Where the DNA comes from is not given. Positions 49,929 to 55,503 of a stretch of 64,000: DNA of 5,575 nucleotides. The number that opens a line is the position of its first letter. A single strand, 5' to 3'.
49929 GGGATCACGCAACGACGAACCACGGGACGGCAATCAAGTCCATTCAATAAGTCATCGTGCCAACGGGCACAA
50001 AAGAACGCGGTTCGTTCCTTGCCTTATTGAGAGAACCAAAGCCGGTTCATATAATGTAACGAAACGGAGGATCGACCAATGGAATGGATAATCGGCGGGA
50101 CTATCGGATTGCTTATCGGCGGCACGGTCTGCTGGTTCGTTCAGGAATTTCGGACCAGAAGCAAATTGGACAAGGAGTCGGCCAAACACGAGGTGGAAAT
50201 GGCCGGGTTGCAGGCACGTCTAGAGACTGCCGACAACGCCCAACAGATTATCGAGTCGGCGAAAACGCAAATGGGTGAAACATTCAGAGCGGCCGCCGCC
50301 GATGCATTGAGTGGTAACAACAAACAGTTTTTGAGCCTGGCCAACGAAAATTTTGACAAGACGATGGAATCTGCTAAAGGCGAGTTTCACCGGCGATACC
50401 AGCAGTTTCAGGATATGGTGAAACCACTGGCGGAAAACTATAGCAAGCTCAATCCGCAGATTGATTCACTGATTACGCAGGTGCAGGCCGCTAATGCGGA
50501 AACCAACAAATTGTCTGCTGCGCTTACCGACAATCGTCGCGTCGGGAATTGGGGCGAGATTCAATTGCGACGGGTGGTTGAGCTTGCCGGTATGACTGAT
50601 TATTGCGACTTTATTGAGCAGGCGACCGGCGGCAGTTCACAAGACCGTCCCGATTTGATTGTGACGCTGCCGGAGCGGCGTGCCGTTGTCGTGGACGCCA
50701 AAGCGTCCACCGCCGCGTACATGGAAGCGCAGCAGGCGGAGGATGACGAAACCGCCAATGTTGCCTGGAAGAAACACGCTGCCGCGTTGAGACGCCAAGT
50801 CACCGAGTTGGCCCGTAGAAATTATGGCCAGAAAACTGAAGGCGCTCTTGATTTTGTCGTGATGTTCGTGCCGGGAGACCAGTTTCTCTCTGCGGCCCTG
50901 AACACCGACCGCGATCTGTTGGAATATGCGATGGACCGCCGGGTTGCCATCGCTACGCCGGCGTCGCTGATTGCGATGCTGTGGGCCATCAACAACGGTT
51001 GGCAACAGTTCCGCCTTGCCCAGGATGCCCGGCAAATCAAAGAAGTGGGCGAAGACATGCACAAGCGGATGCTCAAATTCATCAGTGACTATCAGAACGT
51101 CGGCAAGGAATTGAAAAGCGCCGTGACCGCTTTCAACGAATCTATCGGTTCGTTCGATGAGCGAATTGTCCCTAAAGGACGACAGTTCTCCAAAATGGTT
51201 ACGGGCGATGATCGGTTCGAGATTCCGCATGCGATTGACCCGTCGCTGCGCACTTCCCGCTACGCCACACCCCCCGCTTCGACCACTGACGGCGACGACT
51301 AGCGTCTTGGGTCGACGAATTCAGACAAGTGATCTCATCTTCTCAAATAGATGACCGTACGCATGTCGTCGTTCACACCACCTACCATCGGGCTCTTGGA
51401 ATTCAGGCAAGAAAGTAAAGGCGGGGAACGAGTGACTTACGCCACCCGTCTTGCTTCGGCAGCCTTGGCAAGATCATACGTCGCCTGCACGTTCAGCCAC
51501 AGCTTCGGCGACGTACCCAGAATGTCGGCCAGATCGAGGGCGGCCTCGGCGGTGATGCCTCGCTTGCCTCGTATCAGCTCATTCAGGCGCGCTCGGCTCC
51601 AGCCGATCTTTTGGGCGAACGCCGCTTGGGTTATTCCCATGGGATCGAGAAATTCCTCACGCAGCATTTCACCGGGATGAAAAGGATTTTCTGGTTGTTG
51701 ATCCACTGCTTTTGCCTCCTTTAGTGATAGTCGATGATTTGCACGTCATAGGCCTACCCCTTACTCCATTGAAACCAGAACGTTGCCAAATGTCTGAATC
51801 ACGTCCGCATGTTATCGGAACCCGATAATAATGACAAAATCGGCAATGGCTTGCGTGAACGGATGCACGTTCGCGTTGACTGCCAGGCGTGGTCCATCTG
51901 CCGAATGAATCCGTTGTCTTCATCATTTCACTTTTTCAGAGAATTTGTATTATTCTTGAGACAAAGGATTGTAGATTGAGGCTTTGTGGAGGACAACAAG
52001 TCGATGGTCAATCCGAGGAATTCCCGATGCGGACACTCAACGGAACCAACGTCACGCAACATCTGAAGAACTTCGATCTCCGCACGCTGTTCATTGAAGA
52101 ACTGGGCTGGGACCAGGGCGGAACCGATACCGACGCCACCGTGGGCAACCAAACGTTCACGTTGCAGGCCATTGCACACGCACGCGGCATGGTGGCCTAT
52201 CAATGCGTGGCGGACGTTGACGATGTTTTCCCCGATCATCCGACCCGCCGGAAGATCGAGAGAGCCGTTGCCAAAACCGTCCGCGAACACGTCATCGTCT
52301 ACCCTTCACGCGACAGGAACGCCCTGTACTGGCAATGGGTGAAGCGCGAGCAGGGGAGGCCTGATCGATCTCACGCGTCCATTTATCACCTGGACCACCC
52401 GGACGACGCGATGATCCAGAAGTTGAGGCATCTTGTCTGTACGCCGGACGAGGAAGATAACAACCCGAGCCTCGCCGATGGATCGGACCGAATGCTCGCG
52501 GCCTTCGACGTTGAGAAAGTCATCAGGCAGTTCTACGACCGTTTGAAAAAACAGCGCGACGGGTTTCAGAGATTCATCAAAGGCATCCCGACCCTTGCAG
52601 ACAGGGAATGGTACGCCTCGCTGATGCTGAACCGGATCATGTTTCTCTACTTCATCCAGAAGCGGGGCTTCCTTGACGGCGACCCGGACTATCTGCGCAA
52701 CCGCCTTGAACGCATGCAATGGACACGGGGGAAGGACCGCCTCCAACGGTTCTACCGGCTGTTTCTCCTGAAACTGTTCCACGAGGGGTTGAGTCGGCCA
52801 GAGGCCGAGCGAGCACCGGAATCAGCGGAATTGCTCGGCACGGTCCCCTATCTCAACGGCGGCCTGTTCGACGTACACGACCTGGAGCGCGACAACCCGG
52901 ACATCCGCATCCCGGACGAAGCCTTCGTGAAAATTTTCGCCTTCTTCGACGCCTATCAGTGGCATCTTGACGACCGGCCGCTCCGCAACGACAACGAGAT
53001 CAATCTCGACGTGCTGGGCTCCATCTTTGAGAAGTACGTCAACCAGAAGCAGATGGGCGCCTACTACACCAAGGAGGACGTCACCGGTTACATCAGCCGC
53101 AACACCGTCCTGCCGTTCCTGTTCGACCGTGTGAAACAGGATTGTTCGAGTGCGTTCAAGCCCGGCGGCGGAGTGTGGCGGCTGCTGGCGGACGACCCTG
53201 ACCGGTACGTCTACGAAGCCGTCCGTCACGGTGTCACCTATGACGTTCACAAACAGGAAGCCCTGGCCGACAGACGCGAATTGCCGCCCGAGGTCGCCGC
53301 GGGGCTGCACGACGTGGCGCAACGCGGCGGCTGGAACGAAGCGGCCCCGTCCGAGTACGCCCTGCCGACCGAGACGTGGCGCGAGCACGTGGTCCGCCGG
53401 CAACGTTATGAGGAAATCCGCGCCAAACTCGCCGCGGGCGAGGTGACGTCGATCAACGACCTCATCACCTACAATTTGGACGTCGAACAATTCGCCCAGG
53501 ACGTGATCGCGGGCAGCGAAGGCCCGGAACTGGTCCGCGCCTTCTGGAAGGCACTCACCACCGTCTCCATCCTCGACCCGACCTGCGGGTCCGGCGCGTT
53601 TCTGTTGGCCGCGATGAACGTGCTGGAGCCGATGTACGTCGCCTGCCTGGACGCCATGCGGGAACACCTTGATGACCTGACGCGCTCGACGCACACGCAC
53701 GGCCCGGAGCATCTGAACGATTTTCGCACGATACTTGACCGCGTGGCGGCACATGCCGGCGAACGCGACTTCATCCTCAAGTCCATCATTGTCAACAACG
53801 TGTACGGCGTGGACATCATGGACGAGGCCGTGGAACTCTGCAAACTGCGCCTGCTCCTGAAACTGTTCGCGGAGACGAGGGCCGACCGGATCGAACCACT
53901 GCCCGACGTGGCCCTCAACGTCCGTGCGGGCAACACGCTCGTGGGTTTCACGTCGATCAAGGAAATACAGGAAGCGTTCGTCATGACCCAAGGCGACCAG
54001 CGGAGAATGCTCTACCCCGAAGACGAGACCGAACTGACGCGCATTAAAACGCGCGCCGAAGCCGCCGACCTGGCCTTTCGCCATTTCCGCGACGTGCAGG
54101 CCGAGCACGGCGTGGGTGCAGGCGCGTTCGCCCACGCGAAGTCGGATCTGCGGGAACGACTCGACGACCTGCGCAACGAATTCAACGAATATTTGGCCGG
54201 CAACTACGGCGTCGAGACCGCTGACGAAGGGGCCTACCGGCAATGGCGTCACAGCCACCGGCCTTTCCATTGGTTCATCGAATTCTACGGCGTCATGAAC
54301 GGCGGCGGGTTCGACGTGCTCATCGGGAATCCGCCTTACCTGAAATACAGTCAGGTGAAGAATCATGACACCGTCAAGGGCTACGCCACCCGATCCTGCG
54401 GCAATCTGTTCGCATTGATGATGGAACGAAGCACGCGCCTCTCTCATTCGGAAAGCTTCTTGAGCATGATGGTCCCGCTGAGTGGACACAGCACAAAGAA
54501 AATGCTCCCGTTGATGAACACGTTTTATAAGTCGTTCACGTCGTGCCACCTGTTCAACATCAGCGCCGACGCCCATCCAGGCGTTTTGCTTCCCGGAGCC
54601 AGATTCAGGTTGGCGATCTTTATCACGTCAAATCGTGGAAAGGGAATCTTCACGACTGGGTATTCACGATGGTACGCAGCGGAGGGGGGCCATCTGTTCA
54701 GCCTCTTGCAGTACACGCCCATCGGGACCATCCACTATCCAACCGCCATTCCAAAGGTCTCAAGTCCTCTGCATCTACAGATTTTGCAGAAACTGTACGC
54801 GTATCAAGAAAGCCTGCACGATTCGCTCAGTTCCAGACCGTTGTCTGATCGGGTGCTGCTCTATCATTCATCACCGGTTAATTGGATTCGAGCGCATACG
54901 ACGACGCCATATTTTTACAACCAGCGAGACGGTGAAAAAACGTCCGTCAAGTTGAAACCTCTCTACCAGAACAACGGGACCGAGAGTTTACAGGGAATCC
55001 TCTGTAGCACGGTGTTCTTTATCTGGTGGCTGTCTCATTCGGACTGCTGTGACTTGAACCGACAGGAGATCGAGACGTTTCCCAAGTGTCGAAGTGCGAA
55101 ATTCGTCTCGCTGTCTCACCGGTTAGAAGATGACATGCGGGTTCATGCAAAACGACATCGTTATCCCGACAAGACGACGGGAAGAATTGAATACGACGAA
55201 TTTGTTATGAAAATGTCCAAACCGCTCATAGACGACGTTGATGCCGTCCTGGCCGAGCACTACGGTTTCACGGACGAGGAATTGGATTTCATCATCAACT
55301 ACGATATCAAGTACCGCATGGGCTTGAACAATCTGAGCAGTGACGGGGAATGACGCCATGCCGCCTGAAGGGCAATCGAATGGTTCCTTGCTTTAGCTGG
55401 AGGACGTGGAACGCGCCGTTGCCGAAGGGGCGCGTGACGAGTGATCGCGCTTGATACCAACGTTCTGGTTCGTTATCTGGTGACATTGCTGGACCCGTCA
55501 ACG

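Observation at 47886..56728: Candidate undescribed module: recombination-type genes (DprA-like, RmuC) and TA genes caught between the two methylase copies, followed by an AAA ATPase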

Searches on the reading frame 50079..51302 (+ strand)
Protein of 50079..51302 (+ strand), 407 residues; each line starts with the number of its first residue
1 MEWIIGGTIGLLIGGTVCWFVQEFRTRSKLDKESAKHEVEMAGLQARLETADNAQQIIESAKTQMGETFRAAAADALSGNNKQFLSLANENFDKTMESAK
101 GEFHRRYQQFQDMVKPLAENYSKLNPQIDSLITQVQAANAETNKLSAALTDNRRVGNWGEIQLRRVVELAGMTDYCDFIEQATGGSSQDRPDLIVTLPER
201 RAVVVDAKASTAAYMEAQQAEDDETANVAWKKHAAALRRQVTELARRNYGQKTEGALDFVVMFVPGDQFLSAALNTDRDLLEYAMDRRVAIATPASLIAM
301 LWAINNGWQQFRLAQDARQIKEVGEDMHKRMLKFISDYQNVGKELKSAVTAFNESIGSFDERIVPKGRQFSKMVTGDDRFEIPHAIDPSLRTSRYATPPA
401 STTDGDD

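Call 5: search_protein_families(library=pfam, proteins=[window:50079-51302:+], max_evalue=0.01)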
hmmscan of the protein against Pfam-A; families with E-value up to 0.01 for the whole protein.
window:50079-51302:+ (407 aa): 2 families
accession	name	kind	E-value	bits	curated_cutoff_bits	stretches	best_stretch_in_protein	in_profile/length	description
PF02646.22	RmuC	-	1.2e-77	261.3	26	1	92-373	3-284/291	RmuC family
PF04899.17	MbeD_MobD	-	0.00042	20.8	21.6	0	84-146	8-69/70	MbeD/MobD like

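Call 6: search_protein_families(library=padloc, proteins=[window:50079-51302:+], max_evalue=0.01)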
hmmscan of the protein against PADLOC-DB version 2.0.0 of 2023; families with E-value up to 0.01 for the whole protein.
window:50079-51302:+ (407 aa): 2 families
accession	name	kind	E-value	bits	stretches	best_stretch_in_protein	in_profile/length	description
PDLC03812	RTasRmuC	-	6e-41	138.5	1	27-356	69-399/439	DRT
PDLC03843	LeoC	-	0.00071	17.8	0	57-144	84-167/207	-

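Call 35: search_protein_families(library=ncbifam, proteins=[window:50079-51302:+], max_evalue=0.001)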
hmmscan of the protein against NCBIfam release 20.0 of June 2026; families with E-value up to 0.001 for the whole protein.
window:50079-51302:+ (407 aa): 2 families
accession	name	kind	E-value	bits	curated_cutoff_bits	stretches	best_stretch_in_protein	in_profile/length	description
NF007686.0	PRK10361.1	equivalog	1.2e-33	116.5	810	1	45-354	92-405/475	DNA recombination protein RmuC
NF033885.1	conj_TraP_IncI1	equivalog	7.9e-05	22.5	135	0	28-172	37-167/217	conjugal transfer protein TraP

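Call 49: find_homologous_proteins(query=window:50079-51302:+, max_evalue=1e-30)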
Query window:50079-51302:+ (407 aa): 2806 proteins with E <= 1e-30 among 8000 candidates; the best 120 are listed.
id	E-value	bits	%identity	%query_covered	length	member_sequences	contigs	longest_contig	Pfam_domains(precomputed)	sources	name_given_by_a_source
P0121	3.4e-236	801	89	100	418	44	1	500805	PF02646.23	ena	-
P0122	1.2e-230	783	87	100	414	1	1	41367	PF02646.23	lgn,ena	-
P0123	2.0e-229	779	86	100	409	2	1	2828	PF02646.23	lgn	-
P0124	8.9e-229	777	86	100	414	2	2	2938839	PF02646.23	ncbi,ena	-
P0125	7.1e-228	774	86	100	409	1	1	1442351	PF02646.23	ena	-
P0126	7.2e-227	771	86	100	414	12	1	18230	PF02646.23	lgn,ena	-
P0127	2.1e-205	700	81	100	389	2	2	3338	PF02646.23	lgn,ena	-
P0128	7.2e-184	629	70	99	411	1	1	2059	PF02646.23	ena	-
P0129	5.2e-173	594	67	83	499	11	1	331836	PF02646.23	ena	-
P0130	5.1e-170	584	53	97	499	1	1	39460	PF02646.23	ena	-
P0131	1.1e-165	569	64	83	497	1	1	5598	PF02646.23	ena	-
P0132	1.7e-164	565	65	83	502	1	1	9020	PF02646.23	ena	-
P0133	1.1e-163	563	65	83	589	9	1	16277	PF27241.1,PF02646.23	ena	-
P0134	1.3e-162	559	61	100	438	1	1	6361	PF02646.23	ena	-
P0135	1.3e-161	556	62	85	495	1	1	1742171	PF28231.1,PF02646.23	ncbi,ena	-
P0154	2.9e-155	535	59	100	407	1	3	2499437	PF02646.23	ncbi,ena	-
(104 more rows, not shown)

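Call 50: find_encoding_contigs(protein=P0129, flank=7000, max_places=2)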
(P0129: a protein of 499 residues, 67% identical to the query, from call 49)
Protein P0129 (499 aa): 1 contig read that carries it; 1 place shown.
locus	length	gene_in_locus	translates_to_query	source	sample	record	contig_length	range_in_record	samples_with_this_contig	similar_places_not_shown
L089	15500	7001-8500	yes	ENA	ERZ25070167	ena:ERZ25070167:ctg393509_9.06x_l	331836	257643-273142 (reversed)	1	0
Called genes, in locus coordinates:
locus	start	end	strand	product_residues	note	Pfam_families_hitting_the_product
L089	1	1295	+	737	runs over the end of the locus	PF00135:COesterase (weak), PF20434:BD-FAE, PF07859:Abhydrolase_3, PF00326:Peptidase_S9 (faint), PF00135:COesterase (weak), PF20434:BD-FAE, PF07859:Abhydrolase_3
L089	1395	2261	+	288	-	PF08501:Shikimate_dh_N, PF01488:Shikimate_DH, PF18317:SDH_C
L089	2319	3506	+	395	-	PF01264:Chorismate_synt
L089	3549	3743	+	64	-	-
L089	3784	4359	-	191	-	PF05685:Uma2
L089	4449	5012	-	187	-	-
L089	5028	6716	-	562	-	PF01555:N6_N4_Mtase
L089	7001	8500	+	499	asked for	PF02646:RmuC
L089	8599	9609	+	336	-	PF00296:Bac_luciferase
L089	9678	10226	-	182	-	-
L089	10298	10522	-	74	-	PF13459:Fer4_15 (faint), PF13370:Fer4_13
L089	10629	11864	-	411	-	PF00067:p450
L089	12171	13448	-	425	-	PF00067:p450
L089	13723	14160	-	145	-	PF05942:PaREP1 (weak)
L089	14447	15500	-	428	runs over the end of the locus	PF00067:p450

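Call 51: find_encoding_contigs(protein=P0154, flank=7000, max_places=3)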
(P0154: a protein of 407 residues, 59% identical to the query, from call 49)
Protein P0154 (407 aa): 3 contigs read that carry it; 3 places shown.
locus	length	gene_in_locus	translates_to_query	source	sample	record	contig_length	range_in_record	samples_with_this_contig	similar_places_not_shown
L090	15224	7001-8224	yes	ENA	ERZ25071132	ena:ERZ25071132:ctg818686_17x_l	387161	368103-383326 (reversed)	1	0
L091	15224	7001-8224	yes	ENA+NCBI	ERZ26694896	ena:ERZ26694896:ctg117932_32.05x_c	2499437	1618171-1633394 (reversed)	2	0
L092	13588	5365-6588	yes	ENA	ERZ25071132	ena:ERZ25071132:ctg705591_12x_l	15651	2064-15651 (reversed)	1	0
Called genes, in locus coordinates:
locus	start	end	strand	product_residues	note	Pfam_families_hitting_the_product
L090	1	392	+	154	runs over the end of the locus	-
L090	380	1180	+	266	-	PF07730:HisKA_3 (weak), PF02518:HATPase_c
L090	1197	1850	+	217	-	PF00072:Response_reg, PF08281:Sigma70_r4_2 (faint), PF00196:GerE (weak)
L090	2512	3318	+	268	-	PF01925:TauE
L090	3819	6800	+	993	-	PF00501:AMP-binding, PF13193:AMP-binding_C, PF00550:PP-binding, PF01370:Epimerase, PF07993:NAD_binding_4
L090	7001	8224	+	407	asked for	PF02646:RmuC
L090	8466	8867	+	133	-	PF00903:Glyoxalase, PF18029:Glyoxalase_6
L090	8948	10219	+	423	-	PF13458:Peripla_BP_6, PF01094:ANF_receptor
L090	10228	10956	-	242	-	PF01863:YgjP-like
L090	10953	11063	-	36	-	-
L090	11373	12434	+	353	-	PF00528:BPD_transp_1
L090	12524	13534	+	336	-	PF04069:OpuAC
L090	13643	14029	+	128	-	PF02537:CRCB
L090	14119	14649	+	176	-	-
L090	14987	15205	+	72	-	PF21748:UPF0150, PF24113:DUF7387 (weak), PF15919:HicB_lk_antitox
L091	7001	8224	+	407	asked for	PF02646:RmuC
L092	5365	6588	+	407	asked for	PF02646:RmuC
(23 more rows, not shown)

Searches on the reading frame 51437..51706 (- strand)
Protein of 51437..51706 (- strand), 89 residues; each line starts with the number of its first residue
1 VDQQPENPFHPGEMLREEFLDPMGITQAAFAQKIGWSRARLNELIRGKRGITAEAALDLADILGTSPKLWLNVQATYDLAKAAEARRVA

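Call 18: search_protein_families(library=pfam, proteins=[window:51437-51706:-], max_evalue=0.001)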
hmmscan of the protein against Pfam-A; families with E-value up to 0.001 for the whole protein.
window:51437-51706:- (89 aa): 3 families
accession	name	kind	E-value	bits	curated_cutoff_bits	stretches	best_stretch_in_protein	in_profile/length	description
PF01381.28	HTH_3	-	3.2e-11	43.5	23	1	19-68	4-53/55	Helix-turn-helix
PF13560.12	HTH_31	-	1.7e-08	35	27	1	24-69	14-60/64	Helix-turn-helix domain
PF13443.12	HTH_26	-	6.1e-06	26.8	22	1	18-67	4-54/63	Cro/C1-type HTH DNA-binding domain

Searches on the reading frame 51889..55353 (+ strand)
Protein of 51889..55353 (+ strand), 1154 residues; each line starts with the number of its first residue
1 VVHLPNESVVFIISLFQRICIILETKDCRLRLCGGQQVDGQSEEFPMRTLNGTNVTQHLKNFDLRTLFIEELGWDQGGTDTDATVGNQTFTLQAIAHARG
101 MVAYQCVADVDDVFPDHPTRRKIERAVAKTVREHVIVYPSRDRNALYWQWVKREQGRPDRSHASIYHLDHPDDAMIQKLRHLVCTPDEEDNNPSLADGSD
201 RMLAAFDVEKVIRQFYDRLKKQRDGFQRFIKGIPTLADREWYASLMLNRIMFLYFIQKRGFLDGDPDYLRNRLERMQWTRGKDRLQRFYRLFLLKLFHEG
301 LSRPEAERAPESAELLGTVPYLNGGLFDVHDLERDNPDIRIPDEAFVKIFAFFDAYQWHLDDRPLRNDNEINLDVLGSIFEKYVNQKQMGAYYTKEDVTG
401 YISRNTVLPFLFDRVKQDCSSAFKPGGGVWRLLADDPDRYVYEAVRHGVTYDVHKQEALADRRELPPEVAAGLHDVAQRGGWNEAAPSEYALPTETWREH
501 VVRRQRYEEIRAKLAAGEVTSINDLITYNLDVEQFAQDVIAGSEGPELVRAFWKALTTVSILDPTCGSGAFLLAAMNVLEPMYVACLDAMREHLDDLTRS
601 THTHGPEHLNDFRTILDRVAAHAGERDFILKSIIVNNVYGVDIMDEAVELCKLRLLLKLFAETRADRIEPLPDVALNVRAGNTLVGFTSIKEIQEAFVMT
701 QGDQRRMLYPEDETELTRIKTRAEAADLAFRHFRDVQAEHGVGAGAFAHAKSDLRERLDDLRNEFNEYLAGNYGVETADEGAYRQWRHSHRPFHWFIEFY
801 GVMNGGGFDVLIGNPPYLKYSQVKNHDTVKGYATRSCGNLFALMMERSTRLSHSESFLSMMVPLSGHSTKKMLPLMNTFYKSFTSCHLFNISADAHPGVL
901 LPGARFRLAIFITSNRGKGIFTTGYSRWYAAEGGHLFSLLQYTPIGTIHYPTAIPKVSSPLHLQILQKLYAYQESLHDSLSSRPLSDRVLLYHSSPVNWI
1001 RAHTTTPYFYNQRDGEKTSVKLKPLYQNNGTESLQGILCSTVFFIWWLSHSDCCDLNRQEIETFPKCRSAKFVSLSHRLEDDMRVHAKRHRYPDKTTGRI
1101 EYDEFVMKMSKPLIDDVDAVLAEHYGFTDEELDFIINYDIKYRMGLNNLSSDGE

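Call 5: search_protein_families(library=pfam, proteins=[window:51889-55353:+], max_evalue=0.01)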
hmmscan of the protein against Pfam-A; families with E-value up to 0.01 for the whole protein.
window:51889-55353:+ (1154 aa): 4 families
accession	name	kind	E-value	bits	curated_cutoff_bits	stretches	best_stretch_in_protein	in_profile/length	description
PF07669.17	Eco57I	-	5.9e-20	72.5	25.3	1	636-866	1-138/171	Eco57I restriction-modification methylase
PF20473.4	MmeI_Mtase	-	1.5e-06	28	27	1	549-658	11-85/259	MmeI, DNA-methyltransferase domain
PF25120.1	DUF7814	-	1.9e-05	24.9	27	1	285-340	116-169/228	Domain of unknown function (DUF7814)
PF01170.24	UPF0020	-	0.0032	17.6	22.3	0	558-652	29-93/197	RMKL-like, methyltransferase domain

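Call 6: search_protein_families(library=padloc, proteins=[window:51889-55353:+], max_evalue=0.01)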
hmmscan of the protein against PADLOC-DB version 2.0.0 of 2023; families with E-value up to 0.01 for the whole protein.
window:51889-55353:+ (1154 aa): 47 families (the best 25 are shown)
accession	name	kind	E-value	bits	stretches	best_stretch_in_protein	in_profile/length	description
PDLC03628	REase_MTase_IIG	-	2.6e-293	974.2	1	50-1146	3-1096/1100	Type IIG restriction enzyme-methyltransferase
PDLC03612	REase_MTase_IIG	-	9.8e-28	94.8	4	554-692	505-658/1247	Type IIG restriction enzyme-methyltransferase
PDLC03601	REase_MTase_IIG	-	7.2e-24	81.7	2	186-413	182-409/1110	Type IIG restriction enzyme-methyltransferase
PDLC02643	DrmMI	-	2.1e-21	73.6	2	558-739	601-771/1347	DrmMI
PDLC03604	REase_MTase_IIG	-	2.2e-18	63.7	2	556-688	387-505/1011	Type IIG restriction enzyme-methyltransferase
PDLC03596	REase_MTase_IIG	-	2.6e-15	53.5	2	632-691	586-646/1148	Type IIG restriction enzyme-methyltransferase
PDLC02644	DrmMI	-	6.7e-13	45.5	2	555-740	107-284/988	DrmMI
PDLC03629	REase_MTase_IIG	-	9.3e-13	44.9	2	551-687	428-536/1182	Type IIG restriction enzyme-methyltransferase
PDLC03609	REase_MTase_IIG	-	3e-12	43.2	2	789-824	539-574/1066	Type IIG restriction enzyme-methyltransferase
PDLC02529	PglX|PglXI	-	3.3e-12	43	2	609-722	243-355/1189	PglX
PDLC02523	PglX|PglXI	-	1.2e-11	41.2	2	503-680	277-427/1428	PglX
PDLC02638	DrmMI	-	3.1e-11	40.2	2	787-826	850-890/935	DrmMI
PDLC02521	PglX|PglXI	-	5e-11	39.3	1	629-864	343-540/1174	PglX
PDLC03598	REase_MTase_IIG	-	1.5e-10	37.6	2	208-396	162-319/912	Type IIG restriction enzyme-methyltransferase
PDLC02646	DrmMI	-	1.2e-09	34.8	2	790-819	263-294/792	DrmMI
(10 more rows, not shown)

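Call 35: search_protein_families(library=ncbifam, proteins=[window:52027-55353:+], max_evalue=0.001)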
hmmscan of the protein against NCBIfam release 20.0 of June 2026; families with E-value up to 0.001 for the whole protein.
window:52027-55353:+ (1108 aa): 5 families
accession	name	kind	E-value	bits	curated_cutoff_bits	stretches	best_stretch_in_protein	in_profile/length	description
NF033452.1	BREX_1_MTaseX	exception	2.7e-17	62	500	1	510-817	312-565/1210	BREX-1 system adenine-specific DNA-methyltransferase PglX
NF033455.1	BREX_6_MTaseX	exception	2.6e-13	48.4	900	1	459-636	277-423/1319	BREX-6 system adenine-specific DNA-methyltransferase PglX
NF033451.1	BREX_2_MTaseX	equivalog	3e-09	35.2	400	1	566-667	242-347/1185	BREX-2 system adenine-specific DNA-methyltransferase PglX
NF033454.1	BREX_5_MTaseX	exception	3.7e-05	21.5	900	0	513-546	303-336/1404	BREX-5 system adenine-specific DNA-methyltransferase PglX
TIGR03534.1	RF_mod_PrmC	equivalog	4.9e-05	22.9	199.1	0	757-780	152-175/253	peptide chain release factor N(5)-glutamine methyltransferase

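Call 46: search_solved_structures(query=window:52027-55353:+, max_evalue=0.01)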
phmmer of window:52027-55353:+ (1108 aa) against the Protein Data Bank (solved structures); distinct sequences matched with E-value up to 0.01: 0.
